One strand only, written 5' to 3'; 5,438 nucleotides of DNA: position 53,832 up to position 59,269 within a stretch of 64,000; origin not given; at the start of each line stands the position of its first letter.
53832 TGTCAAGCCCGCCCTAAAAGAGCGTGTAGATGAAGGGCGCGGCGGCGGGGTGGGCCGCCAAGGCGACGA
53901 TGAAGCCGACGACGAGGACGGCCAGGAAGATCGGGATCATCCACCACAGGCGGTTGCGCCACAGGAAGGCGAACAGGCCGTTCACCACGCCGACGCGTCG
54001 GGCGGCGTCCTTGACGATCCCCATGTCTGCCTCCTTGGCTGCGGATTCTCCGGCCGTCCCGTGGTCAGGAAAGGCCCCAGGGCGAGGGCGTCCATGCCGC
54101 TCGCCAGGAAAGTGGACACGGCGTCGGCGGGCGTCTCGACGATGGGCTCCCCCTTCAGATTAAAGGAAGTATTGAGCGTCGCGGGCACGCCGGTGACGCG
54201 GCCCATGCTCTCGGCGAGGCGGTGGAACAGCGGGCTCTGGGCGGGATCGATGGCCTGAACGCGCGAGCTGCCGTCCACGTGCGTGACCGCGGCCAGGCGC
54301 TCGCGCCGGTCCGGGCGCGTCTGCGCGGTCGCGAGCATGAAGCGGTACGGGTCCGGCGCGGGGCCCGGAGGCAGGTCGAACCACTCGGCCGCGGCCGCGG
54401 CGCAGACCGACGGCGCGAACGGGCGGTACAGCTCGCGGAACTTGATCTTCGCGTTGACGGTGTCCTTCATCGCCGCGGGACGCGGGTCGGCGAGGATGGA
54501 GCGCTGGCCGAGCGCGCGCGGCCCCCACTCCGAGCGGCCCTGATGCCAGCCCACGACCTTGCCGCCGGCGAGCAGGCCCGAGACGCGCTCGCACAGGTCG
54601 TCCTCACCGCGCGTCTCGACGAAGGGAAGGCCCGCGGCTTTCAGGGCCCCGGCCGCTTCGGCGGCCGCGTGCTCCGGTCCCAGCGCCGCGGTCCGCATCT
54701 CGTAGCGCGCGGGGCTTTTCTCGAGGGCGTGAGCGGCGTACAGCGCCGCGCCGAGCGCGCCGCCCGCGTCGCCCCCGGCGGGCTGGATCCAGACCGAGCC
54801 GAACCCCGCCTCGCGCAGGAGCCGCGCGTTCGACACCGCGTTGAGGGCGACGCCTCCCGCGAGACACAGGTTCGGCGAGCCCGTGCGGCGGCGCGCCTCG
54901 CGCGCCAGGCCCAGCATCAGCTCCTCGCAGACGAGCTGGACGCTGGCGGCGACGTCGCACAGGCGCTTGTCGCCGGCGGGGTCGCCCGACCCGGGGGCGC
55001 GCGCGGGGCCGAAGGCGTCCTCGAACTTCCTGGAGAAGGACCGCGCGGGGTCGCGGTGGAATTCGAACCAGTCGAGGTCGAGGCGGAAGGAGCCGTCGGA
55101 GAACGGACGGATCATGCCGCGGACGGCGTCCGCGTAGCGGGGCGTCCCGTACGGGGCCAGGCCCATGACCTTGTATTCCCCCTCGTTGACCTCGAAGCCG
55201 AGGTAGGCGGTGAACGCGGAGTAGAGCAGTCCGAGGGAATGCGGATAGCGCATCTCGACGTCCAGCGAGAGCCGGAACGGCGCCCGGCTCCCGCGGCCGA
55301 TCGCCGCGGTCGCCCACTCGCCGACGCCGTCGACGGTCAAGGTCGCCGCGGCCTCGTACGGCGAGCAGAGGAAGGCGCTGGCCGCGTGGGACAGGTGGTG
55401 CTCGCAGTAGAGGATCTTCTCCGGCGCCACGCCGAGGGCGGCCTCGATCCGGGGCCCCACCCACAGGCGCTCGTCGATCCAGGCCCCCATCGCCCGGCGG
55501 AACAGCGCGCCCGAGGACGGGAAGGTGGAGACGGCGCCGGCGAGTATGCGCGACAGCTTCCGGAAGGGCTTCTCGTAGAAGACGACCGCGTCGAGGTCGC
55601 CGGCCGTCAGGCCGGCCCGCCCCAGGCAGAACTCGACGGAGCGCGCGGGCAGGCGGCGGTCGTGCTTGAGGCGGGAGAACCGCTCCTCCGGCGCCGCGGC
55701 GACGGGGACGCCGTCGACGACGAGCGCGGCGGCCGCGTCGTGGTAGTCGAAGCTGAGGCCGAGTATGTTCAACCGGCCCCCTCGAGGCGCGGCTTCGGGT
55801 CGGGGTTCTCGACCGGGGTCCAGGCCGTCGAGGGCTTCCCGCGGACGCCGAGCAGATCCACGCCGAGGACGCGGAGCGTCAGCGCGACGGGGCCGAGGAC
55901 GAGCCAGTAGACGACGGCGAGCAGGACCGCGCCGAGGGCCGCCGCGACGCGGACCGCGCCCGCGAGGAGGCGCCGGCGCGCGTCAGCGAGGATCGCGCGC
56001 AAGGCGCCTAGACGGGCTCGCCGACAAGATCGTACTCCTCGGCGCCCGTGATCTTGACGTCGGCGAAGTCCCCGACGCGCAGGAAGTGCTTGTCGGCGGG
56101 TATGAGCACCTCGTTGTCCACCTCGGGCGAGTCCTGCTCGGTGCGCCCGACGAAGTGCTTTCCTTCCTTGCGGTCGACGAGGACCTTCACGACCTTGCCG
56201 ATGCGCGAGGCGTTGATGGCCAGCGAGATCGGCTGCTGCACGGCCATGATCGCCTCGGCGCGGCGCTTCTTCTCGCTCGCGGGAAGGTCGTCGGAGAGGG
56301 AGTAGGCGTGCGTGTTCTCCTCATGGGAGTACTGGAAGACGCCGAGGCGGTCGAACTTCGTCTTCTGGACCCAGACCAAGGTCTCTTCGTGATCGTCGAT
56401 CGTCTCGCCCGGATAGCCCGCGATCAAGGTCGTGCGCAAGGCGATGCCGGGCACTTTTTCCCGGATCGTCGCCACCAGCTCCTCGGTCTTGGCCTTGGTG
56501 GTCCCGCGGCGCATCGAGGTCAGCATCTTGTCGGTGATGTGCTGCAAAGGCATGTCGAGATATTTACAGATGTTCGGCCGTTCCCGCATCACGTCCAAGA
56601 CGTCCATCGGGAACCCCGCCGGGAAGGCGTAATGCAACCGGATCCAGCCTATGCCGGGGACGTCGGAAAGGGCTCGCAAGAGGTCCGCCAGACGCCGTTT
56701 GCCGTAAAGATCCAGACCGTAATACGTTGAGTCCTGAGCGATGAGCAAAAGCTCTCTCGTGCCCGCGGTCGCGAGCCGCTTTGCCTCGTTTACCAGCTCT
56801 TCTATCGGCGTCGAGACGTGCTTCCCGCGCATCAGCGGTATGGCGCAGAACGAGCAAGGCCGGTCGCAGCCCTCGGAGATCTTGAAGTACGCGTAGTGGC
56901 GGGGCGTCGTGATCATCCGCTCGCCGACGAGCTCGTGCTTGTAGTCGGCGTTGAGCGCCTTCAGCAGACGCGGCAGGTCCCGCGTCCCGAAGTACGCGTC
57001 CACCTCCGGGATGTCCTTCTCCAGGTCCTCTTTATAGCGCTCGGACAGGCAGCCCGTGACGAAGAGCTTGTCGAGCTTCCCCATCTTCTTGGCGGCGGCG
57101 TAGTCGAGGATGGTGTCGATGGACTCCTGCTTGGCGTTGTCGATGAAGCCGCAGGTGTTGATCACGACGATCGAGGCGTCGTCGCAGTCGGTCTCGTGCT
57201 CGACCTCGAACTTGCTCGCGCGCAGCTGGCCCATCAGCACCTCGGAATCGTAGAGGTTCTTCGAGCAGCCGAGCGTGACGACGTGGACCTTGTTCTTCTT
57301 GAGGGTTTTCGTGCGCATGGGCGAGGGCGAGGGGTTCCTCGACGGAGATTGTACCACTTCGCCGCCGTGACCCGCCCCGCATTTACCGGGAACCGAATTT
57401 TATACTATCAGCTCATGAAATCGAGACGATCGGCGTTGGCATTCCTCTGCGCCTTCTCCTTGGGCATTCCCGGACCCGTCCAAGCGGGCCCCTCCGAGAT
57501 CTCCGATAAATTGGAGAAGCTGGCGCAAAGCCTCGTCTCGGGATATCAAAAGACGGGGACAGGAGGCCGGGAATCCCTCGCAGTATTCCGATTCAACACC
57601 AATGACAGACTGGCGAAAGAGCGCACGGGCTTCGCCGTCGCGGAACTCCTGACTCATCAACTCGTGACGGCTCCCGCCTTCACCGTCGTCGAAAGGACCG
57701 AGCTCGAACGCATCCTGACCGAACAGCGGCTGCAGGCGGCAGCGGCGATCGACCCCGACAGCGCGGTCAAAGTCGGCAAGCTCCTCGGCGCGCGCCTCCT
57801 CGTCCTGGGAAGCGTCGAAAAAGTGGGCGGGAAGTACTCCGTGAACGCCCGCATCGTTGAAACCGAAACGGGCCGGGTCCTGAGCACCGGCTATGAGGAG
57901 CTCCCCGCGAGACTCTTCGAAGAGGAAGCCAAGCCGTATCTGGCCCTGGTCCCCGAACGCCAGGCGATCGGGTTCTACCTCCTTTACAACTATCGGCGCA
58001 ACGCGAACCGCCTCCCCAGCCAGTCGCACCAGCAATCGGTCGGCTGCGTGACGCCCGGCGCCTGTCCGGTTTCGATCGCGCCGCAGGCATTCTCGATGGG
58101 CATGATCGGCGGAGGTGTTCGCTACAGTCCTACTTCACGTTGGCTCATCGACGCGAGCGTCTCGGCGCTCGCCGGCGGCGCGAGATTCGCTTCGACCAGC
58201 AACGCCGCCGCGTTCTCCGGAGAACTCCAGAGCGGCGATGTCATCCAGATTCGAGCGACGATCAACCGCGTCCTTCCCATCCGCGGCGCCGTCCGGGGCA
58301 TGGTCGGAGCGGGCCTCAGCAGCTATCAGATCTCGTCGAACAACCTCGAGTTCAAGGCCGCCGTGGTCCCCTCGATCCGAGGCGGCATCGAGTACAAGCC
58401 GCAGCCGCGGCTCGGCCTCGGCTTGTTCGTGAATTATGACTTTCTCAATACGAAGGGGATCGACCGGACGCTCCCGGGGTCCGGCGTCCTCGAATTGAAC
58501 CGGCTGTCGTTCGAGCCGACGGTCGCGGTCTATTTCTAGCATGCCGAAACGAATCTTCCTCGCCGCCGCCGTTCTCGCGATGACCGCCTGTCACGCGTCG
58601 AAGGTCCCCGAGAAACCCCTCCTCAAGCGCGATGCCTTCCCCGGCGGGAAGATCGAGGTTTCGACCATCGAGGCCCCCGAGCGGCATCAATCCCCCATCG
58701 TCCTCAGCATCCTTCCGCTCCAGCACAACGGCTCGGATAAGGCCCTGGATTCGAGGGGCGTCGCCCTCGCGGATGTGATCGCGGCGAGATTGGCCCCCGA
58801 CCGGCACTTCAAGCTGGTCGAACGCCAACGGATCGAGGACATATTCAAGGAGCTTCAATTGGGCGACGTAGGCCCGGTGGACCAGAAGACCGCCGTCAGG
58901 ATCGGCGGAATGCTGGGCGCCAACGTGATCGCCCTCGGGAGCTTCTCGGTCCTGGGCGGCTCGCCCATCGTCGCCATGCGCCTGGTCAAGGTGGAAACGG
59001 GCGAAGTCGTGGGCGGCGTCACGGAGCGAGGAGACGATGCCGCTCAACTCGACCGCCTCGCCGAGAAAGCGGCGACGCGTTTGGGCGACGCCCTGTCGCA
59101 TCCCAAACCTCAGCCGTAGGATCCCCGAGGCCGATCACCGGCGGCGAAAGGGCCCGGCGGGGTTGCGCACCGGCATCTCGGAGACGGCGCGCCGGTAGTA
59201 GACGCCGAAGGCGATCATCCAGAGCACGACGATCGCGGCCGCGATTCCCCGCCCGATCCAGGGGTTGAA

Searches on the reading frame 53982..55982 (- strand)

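Call 68: search_protein_families(library=pfam, proteins=[window:53982-55982:-], max_evalue=0.00001)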
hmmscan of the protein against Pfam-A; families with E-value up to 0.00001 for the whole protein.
window:53982-55982:- (666 aa): 2 families
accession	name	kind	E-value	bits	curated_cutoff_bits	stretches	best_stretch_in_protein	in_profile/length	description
PF02543.21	Carbam_trans_N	-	1.3e-70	239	24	1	73-414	2-346/346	Carbamoyltransferase N-terminus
PF16861.10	Carbam_trans_C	-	9.9e-62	207.9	27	1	470-639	3-167/170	Carbamoyltransferase C-terminus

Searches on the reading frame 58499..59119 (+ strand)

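Call 8: search_protein_families(library=pfam, proteins=[window:58499-59119:+], max_evalue=0.01)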
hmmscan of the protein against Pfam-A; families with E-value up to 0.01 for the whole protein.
window:58499-59119:+ (206 aa): 2 families
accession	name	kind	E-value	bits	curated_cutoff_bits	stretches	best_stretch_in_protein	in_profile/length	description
PF03783.19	CsgG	-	1.1e-08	35.1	20.8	1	87-149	37-98/210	Curli production assembly/transport component CsgG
PF13036.11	LpoB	-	0.00069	20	22.3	1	77-171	39-140/147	Peptidoglycan-synthase activator LpoB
